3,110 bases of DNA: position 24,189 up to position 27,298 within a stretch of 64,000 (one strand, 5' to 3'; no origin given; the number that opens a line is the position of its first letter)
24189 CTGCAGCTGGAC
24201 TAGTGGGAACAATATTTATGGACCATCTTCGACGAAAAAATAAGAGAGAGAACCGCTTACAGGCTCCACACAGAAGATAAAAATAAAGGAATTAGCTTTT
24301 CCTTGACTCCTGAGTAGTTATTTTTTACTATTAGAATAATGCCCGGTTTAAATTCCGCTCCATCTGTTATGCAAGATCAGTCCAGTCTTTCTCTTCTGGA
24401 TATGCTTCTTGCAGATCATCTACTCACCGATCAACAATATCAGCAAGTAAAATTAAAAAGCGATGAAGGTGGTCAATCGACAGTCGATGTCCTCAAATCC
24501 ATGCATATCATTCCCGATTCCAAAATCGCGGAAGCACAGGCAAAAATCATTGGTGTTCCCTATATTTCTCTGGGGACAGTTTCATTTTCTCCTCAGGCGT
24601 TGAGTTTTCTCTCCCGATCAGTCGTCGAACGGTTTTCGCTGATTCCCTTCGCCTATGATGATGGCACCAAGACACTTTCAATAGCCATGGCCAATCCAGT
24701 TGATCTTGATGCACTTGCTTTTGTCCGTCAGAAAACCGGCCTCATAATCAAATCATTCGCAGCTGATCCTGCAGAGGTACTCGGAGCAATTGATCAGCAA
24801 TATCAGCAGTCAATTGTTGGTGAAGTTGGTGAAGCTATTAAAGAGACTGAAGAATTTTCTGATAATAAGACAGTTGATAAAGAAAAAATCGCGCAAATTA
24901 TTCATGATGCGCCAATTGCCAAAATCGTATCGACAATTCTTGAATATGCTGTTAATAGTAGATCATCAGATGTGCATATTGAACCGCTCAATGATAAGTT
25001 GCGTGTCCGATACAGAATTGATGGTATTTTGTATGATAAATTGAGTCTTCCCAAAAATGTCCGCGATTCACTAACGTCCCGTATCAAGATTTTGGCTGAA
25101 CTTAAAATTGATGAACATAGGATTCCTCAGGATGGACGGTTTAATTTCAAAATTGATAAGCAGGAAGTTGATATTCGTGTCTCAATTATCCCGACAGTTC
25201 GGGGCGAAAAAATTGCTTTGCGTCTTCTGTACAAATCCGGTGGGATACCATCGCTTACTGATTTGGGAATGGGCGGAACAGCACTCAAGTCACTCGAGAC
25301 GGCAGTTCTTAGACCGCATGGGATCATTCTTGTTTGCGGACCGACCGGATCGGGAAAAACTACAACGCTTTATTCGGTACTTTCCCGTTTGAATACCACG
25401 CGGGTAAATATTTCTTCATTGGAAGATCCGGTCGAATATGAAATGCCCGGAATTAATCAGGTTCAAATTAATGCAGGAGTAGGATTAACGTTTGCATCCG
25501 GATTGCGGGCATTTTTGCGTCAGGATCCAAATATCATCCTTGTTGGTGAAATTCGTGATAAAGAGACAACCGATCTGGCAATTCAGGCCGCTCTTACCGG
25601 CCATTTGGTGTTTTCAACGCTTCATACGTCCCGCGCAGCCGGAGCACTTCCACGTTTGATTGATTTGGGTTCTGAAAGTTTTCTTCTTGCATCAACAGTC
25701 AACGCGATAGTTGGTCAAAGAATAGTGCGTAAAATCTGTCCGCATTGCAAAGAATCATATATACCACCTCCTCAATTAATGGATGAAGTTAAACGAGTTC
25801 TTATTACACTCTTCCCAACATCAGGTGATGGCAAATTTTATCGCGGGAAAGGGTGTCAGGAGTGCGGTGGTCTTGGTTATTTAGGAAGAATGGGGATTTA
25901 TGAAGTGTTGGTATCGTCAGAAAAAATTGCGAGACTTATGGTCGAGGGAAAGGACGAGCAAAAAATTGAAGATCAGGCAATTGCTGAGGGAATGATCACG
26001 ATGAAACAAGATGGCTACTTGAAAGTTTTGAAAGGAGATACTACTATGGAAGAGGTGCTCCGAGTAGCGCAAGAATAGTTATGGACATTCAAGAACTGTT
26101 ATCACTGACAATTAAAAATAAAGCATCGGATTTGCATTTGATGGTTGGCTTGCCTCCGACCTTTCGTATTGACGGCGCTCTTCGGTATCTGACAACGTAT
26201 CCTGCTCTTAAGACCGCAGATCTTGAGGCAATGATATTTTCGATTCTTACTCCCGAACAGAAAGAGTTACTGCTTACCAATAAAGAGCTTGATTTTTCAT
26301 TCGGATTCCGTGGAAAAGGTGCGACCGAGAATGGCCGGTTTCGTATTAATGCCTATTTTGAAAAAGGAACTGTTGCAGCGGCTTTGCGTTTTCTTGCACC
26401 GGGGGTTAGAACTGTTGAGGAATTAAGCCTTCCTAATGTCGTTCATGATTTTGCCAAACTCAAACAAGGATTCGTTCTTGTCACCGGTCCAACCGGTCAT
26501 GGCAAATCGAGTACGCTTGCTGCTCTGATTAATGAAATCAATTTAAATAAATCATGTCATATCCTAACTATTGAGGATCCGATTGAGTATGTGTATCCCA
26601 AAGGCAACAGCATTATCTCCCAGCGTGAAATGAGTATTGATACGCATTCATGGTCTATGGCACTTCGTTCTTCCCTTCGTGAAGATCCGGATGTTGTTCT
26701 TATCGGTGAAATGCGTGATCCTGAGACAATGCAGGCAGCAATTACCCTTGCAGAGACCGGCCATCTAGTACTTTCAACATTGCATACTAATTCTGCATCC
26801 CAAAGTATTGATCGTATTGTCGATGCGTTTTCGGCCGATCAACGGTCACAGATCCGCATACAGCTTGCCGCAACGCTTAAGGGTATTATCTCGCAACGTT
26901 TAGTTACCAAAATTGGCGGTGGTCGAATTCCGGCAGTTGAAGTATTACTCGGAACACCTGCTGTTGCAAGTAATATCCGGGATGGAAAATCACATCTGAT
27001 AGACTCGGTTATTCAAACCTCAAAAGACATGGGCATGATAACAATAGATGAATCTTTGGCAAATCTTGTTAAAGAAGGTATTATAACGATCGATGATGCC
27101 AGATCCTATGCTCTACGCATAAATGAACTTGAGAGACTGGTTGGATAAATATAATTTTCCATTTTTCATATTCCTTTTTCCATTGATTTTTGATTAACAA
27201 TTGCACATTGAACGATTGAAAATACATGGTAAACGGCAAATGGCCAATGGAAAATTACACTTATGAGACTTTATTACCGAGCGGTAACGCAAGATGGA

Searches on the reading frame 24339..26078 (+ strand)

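Call 8: search_protein_families(library=pfam, proteins=[window:24339-26078:+], max_evalue=0.001)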
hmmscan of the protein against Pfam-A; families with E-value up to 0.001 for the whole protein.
window:24339-26078:+ (579 aa): 3 families
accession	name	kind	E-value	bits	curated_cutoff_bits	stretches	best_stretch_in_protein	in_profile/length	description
PF00437.27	T2SSE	-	2.1e-125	418.7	24.9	1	189-575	4-370/370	Type II/IV secretion system protein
PF05157.20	MshEN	-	5.6e-12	45.9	23.1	1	72-157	2-86/90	MshEN domain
PF13401.12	AAA_22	-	0.00037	21.2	27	1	327-354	5-32/130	AAA domain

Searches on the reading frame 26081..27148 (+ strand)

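Call 8: search_protein_families(library=pfam, proteins=[window:26081-27148:+], max_evalue=0.001)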
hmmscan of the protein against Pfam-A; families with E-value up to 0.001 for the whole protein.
window:26081-27148:+ (355 aa): 2 families
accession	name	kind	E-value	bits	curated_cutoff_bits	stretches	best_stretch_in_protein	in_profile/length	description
PF00437.27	T2SSE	-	4.1e-45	154.5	24.9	1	122-278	135-281/370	Type II/IV secretion system protein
PF13401.12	AAA_22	-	0.00041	21.1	27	0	128-165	4-33/130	AAA domain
